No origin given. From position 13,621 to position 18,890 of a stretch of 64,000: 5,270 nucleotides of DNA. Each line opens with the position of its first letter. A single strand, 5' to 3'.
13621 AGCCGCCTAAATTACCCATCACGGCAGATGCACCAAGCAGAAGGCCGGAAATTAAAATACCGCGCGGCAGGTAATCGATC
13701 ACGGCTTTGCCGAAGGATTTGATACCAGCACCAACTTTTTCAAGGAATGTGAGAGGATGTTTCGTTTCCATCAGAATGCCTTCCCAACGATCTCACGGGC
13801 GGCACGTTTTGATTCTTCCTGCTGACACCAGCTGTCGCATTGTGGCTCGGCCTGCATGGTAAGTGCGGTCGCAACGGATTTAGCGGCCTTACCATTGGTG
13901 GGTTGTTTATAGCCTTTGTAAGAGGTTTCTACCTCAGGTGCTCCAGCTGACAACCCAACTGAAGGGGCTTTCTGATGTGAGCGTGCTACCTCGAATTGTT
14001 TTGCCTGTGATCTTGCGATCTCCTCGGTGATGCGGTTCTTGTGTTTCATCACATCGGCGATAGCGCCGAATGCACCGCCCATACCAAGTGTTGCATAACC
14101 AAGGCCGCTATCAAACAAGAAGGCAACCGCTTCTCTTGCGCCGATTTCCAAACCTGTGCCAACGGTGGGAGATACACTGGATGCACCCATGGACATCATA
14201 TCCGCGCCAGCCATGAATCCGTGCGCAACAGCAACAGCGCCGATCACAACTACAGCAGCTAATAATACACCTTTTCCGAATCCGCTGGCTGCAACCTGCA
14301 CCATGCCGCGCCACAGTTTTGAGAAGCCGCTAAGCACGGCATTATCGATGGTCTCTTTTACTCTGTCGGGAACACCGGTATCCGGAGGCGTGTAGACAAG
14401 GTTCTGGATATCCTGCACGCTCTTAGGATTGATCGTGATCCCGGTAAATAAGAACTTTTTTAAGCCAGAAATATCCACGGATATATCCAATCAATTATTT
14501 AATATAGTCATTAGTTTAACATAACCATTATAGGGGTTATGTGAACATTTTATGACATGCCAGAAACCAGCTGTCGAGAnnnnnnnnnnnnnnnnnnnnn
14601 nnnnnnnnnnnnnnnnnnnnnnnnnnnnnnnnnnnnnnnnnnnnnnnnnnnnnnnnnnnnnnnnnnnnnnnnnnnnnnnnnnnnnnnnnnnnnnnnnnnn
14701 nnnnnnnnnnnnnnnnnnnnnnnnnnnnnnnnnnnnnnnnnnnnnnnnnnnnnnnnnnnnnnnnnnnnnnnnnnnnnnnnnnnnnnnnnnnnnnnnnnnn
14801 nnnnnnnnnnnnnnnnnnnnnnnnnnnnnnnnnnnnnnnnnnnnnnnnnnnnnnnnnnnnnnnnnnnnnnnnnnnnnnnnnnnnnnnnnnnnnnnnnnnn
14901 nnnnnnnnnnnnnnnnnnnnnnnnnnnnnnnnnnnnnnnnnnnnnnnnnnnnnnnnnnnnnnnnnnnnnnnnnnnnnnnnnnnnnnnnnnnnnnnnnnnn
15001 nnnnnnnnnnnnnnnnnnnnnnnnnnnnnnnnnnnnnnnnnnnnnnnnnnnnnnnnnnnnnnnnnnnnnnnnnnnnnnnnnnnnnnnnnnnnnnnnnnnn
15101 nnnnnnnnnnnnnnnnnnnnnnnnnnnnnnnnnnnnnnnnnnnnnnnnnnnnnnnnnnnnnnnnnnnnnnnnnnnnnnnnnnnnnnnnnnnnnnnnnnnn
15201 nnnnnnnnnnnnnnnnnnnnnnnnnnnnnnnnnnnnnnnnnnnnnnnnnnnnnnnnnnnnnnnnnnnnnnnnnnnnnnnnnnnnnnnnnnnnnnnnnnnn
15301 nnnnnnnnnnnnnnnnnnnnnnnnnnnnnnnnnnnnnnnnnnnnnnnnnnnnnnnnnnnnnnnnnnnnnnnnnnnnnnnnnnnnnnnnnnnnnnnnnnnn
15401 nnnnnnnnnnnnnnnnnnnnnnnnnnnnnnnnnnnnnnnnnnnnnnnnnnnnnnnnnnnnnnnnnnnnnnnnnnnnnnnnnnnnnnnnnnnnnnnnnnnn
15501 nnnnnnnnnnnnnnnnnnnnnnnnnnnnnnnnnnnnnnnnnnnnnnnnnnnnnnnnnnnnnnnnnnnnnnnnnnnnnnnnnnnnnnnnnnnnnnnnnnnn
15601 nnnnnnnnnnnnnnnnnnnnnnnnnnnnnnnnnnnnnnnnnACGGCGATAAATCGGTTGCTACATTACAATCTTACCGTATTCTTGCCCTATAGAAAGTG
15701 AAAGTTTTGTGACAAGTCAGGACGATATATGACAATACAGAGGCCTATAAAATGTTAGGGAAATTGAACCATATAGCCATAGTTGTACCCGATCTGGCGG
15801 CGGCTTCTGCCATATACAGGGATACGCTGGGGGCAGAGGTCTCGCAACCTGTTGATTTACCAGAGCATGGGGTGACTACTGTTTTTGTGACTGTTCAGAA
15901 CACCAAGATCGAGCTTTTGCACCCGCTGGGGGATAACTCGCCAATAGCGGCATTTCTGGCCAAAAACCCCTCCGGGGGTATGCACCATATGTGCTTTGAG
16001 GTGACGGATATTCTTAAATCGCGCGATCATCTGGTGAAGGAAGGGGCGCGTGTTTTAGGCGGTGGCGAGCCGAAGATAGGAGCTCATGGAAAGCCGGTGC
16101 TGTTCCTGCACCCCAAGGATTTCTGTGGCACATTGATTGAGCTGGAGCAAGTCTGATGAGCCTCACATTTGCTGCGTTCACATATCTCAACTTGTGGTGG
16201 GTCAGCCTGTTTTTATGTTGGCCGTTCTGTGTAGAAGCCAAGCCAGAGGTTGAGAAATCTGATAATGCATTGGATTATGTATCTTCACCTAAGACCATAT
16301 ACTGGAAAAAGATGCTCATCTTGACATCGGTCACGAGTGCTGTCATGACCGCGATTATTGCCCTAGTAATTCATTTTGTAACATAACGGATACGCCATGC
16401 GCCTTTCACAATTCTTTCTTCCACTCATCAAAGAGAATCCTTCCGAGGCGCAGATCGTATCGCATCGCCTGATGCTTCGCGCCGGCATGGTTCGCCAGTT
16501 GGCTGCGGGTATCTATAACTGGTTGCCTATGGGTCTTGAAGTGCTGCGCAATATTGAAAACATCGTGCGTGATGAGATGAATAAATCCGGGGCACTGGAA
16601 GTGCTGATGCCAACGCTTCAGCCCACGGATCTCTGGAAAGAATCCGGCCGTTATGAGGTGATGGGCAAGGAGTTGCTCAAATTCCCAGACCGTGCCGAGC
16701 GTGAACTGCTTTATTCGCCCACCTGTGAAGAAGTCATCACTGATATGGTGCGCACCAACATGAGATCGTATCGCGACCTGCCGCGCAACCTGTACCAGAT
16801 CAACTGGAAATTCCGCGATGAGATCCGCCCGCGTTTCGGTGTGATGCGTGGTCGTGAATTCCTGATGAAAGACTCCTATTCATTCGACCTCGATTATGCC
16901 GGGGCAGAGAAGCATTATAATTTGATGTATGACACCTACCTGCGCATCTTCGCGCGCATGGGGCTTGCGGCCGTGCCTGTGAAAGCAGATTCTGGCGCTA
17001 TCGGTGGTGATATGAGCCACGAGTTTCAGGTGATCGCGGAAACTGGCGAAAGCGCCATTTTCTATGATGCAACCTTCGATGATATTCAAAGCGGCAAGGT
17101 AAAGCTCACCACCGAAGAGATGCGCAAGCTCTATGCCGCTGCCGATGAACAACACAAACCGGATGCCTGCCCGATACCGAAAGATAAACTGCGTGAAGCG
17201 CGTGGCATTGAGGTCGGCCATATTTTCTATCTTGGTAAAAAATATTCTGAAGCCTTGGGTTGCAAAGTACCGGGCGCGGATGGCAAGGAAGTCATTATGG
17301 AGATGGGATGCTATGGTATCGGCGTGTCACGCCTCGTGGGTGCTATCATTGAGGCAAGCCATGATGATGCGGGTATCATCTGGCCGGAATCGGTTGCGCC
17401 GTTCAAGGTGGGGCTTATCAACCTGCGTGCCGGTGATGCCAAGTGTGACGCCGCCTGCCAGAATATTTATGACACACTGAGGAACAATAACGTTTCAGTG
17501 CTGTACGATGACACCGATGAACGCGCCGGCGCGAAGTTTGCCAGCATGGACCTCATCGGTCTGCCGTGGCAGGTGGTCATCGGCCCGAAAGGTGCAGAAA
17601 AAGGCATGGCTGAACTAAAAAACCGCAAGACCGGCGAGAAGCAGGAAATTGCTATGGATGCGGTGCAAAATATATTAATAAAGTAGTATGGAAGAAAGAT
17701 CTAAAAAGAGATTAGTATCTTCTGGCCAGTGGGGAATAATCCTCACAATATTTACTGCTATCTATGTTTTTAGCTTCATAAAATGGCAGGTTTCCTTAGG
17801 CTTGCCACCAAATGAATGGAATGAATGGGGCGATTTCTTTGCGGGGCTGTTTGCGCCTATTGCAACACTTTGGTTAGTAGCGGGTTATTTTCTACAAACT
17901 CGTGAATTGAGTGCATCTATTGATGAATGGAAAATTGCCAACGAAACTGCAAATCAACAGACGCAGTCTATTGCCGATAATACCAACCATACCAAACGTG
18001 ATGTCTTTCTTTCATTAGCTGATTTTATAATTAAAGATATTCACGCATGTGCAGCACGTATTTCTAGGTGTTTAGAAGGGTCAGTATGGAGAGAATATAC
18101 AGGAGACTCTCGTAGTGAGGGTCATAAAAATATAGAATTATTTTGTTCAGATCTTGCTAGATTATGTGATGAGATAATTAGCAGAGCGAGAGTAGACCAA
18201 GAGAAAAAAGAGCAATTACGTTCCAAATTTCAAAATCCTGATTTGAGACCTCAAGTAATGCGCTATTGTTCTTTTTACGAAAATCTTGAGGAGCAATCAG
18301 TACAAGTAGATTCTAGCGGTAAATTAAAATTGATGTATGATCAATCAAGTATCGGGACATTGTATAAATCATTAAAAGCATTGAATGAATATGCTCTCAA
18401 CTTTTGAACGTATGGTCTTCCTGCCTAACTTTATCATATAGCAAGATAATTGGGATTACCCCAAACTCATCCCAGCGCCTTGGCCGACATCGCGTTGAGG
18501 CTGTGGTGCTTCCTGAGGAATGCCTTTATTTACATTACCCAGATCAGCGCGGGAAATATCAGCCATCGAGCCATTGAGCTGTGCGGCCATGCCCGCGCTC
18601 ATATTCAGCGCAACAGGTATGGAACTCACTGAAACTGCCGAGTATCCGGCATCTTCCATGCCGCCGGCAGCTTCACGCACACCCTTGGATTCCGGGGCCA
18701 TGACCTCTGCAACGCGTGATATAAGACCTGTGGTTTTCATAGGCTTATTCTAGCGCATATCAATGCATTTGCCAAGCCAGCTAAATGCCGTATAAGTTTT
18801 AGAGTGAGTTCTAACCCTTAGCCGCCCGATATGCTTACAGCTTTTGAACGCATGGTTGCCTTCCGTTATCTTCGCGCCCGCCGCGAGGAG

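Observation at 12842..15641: Four-gene cassette of glycine-zipper membrane-hairpin orphans inserted between rnj and mce: candidate multi-component pore or effector system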

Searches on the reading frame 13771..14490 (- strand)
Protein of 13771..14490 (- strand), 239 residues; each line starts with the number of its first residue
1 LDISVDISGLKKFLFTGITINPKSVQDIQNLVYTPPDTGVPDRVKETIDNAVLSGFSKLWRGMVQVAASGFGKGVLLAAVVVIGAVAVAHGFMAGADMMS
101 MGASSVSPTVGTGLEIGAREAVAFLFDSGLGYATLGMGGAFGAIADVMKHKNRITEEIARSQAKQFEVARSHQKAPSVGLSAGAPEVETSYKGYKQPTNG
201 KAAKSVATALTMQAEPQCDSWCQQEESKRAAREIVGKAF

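Call 3: search_protein_families(library=pfam, proteins=[window:13771-14490:-], max_evalue=1)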
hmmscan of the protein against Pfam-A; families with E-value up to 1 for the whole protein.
window:13771-14490:- (239 aa): 0 families

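Call 4: search_protein_families(library=ncbifam, proteins=[window:13771-14490:-], max_evalue=1)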
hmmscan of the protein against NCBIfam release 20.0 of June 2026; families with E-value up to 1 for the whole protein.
window:13771-14490:- (239 aa): 0 families

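Call 78: predict_structure(alignment_id=A3)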
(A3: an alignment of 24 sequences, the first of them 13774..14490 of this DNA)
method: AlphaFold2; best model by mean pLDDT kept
length: 239 residues; sequences in the alignment: 24
mean_pLDDT: 71.3   pTM: 0.46
mean pLDDT of the five models: 71.3, 69.6, 68.3, 66.8, 65.0
residues with pLDDT >= 90: 33; 70-90: 111; 50-70: 47; < 50: 48
segments of 3 or more residues with pLDDT < 50: 1-6, 11-13, 15-22, 181-184, 186-196, 198-207, 212-214
pLDDT, mean of each block of 10 residues (from residue 1): 46 48 59 67 80 77 78 89 89 76 63 85 91 91 86 83 90 66 47 44 48 55 81 72
secondary structure, 60 per line:
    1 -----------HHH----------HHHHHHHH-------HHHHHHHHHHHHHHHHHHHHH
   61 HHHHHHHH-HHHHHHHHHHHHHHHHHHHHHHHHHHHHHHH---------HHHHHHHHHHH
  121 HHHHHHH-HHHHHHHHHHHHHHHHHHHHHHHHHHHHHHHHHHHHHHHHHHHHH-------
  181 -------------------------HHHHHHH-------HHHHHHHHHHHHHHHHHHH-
elements in order: H25-32 H40-68 H70-100 H110-127 H129-173 H206-212 H220-238

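Call 87: search_protein_families(library=padloc, proteins=[window:13771-14490:-], max_evalue=0.01)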
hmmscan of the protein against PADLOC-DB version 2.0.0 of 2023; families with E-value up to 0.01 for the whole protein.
window:13771-14490:- (239 aa): 0 families

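Call 88: search_protein_families(library=phrogs, proteins=[window:13771-14490:-], max_evalue=0.01)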
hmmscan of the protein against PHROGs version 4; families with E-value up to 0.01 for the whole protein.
window:13771-14490:- (239 aa): 0 families

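Call 95: search_solved_structures(query=A3, max_evalue=1)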
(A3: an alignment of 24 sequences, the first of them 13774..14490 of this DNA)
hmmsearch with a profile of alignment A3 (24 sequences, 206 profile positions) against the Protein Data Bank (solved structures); distinct sequences matched with E-value up to 1: 3.
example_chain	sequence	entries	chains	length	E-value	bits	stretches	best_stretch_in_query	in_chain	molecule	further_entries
29vf_O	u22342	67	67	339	0.21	14.6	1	131-184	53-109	TATA-box-binding protein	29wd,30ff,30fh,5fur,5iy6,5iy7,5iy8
7txi_A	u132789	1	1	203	0.62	13.1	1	58-119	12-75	Probable flagellin 1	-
7c4j_C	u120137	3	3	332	0.7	12.9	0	123-176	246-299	Transcription regulatory protein SNF6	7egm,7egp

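Call 97: fold_search(model_id=the predicted structure, library=pdb)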
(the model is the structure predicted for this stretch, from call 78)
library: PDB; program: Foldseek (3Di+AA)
matches with E <= 10: 88; with E <= 0.001: 0
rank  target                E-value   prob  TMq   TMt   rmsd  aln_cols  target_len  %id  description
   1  9qwr_B                6.1e-01  0.25  0.16  0.22  21.8       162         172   14  MIC60 helical bundle dimer (released 2026-02-25)
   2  7o3x_A                7.7e-01  0.15  0.19  0.21  27.0       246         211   11  Structural basis for VIPP1 oligomerization and maintenance of thylakoid membrane integrity (released 2021-06-30)
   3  2a79_B                1.6e+00  0.10  0.18  0.17  14.0       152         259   14  Mammalian Shaker Kv1.2 potassium channel- beta subunit complex (released 2005-07-12)
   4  8f1c_A                2.0e+00  0.13  0.18  0.12  16.0       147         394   16  Voltage-gated potassium channel Kv3.1 with novel positive modulator (9M)-9-{5-chloro-6-[(3,3-dimethyl-2,3-dihydro-1-be (released 2023-10-25)
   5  7tkt_A                2.1e+00  0.07  0.16  0.12  19.4       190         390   15  SthK closed state, cAMP-bound in the presence of detergent (released 2022-10-26)
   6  7rhs_C                2.3e+00  0.12  0.18  0.11  15.5       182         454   13  Cryo-EM structure of apo-state of human CNGA3/CNGB3 channel (released 2022-03-02)
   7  7pqu_A                2.6e+00  0.10  0.16  0.12  15.8       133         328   19  Ligand-bound human Kv3.1 cryo-EM structure (Lu AG00563) (released 2022-08-17)
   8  4iji_F                2.6e+00  0.08  0.12  0.14  18.5       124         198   15  Crystal structure of a glutathione transferase family member from Psuedomonas fluorescens Pf-5, target EFI-900011, wit (released 2013-02-20)
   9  9qwr_A                2.8e+00  0.10  0.16  0.24  22.5       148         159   14  MIC60 helical bundle dimer (released 2026-02-25)
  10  5sv0_D                2.8e+00  0.07  0.14  0.15  20.4       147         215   16  Structure of the ExbB/ExbD complex from E. coli at pH 7.0 (released 2016-09-28)
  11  5sv1_F                2.8e+00  0.06  0.13  0.13  21.3       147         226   18  Structure of the ExbB/ExbD complex from E. coli at pH 4.5 (released 2016-09-28)
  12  7ajq_A                2.8e+00  0.06  0.16  0.16  24.6       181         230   15  cryo-EM structure of ExbBD from Serratia Marcescens (released 2021-10-06)
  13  8euc_B                3.0e+00  0.13  0.18  0.12  13.5       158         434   16  Cryo-EM structure of cGMP bound human CNGA3/CNGB3 channel in GDN, transition state 2 (released 2023-08-09)
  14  8sd3_A                3.0e+00  0.11  0.22  0.22  13.8       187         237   11  CryoEM structure of rat Kv2.1(1-598) wild type in nanodiscs (released 2023-09-27)
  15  9kq0_A                3.0e+00  0.10  0.17  0.17  19.3       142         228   13  Structure of TolQRA complex at pH 8.0 from E.coli (released 2026-03-04)
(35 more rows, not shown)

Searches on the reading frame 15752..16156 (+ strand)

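Call 4: search_protein_families(library=ncbifam, proteins=[window:15752-16156:+], max_evalue=1)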
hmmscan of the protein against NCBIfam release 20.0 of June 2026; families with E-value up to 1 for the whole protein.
window:15752-16156:+ (134 aa): 20 families
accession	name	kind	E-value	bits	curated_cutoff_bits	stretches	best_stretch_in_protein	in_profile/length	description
TIGR03081.1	metmalonyl_epim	equivalog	2.6e-49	167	114.95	1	4-133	1-129/129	methylmalonyl-CoA epimerase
NF050075.1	SMU1112c_YaeR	equivalog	8.4e-07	29.3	140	1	4-99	3-95/125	SMU1112c/YaeR family gloxylase I-like metalloprotein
NF050074.1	glyox_I_GloA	exception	7.1e-06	26.2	165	1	4-98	1-90/121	lactoylglutathione lyase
TIGR00068.2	glyox_I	equivalog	0.00013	21.8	120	1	5-102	2-113/143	lactoylglutathione lyase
TIGR03211.1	catechol_2_3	equivalog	0.00034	20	320.2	1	4-101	145-235/303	catechol 2,3-dioxygenase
TIGR01263.1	4HPPD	equivalog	0.00078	19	277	1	5-102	159-264/353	4-hydroxyphenylpyruvate dioxygenase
NF008551.0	PRK11478.1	equivalog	0.0012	19.3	148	1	3-98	5-97/129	VOC family protein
NF000094.1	354827590_fosA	exception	0.0034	17.5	275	1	1-30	1-30/135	FosA family fosfomycin resistance glutathione transferase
TIGR02295.1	HpaD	equivalog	0.0083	15.3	321.4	1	4-130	139-256/298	3,4-dihydroxyphenylacetate 2,3-dioxygenase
NF000494.1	FosF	exception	0.013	15.5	280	1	1-52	1-46/132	fosfomycin resistance glutathione transferase FosF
TIGR03213.1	23dbph12diox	equivalog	0.015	14.8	366.45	1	5-87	143-217/287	biphenyl-2,3-diol 1,2-dioxygenase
NF000124.1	fos-Vibrio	exception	0.033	14.3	250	1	2-29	2-29/132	FosG/FosC2-related fosfomycin resistance glutathione transferase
NF000496.2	Fos_GSH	equivalog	0.036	14.1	180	1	1-30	1-30/136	fosfomycin resistance glutathione transferase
NF000063.1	Fos_BSH_Sepi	exception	0.046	13.8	300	1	4-55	5-50/142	FosB family fosfomycin resistance bacillithiol transferase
NF000495.1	FosK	exception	0.047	13.5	280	1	1-30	1-30/132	fosfomycin resistance glutathione transferase FosK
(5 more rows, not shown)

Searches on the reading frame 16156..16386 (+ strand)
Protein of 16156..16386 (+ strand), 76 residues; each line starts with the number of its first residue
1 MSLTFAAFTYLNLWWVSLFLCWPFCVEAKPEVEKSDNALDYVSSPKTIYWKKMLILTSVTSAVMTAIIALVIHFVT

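Call 3: search_protein_families(library=pfam, proteins=[window:16156-16386:+], max_evalue=1)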
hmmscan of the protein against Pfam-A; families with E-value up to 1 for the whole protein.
window:16156-16386:+ (76 aa): 2 families
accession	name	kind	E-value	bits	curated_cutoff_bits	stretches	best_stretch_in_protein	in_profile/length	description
PF07330.17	DUF1467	-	3.7e-10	40.1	29.4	1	1-73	1-73/83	Protein of unknown function (DUF1467)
PF14914.11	LRRC37AB_C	-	0.1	12.9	27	1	43-71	106-134/147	LRRC37A/B like protein 1 C-terminal domain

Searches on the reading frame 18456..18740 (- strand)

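Call 3: search_protein_families(library=pfam, proteins=[window:18456-18740:-], max_evalue=1)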
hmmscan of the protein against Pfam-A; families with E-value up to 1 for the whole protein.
window:18456-18740:- (94 aa): 1 family
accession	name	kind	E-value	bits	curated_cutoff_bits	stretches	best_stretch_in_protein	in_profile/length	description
PF20437.3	LonC_helical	-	0.18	12.3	24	1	42-60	14-32/34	Lon-like LonC helical domain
